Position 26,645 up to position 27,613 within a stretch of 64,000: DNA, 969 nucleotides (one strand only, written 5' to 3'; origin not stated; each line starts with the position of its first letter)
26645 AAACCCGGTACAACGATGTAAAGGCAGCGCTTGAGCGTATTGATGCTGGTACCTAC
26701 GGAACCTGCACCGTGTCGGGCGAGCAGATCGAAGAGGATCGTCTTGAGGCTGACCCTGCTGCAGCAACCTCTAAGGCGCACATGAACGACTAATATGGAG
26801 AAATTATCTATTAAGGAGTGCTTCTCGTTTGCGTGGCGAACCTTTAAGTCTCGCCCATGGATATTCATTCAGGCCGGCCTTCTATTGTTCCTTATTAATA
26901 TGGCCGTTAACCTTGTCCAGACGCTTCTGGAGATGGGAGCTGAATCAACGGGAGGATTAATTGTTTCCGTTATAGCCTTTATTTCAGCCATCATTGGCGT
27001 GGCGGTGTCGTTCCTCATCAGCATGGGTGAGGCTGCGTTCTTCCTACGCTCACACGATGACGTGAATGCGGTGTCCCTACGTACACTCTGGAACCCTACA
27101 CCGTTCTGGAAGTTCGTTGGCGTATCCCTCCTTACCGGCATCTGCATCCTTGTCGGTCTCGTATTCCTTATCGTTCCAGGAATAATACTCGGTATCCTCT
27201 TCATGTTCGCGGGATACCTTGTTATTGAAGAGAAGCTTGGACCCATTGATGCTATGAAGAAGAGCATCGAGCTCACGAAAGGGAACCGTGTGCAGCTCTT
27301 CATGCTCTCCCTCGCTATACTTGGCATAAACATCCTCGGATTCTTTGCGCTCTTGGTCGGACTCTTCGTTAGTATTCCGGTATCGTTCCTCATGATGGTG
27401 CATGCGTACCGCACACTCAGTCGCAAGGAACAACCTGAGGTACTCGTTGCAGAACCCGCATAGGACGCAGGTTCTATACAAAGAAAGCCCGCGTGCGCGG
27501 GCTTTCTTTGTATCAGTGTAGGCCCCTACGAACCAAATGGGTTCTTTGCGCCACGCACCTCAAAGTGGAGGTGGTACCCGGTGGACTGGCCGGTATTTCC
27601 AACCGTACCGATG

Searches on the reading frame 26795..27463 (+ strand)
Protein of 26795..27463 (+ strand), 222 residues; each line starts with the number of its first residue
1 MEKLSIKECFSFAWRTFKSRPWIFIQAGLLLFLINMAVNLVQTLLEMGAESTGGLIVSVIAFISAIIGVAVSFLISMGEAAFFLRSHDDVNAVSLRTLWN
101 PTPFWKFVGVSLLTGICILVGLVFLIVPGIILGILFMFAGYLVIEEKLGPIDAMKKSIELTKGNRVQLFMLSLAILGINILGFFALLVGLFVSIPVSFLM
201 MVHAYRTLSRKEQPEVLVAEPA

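Call 34: search_protein_families(library=pfam, proteins=[window:26795-27463:+], max_evalue=0.01)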
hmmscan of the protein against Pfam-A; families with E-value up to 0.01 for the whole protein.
window:26795-27463:+ (222 aa): 3 families
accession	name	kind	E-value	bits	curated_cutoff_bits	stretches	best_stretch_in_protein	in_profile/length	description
PF06161.16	DUF975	-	5e-07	30.3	34.8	1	110-202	139-233/243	Protein of unknown function (DUF975)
PF06790.16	UPF0259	-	3.6e-06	27.4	31.4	1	29-164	67-190/248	Uncharacterised protein family (UPF0259)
PF10110.14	GPDPase_memb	-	1.3e-05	24.5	29.6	1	116-193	162-239/321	Membrane domain of glycerophosphoryl diester phosphodiesterase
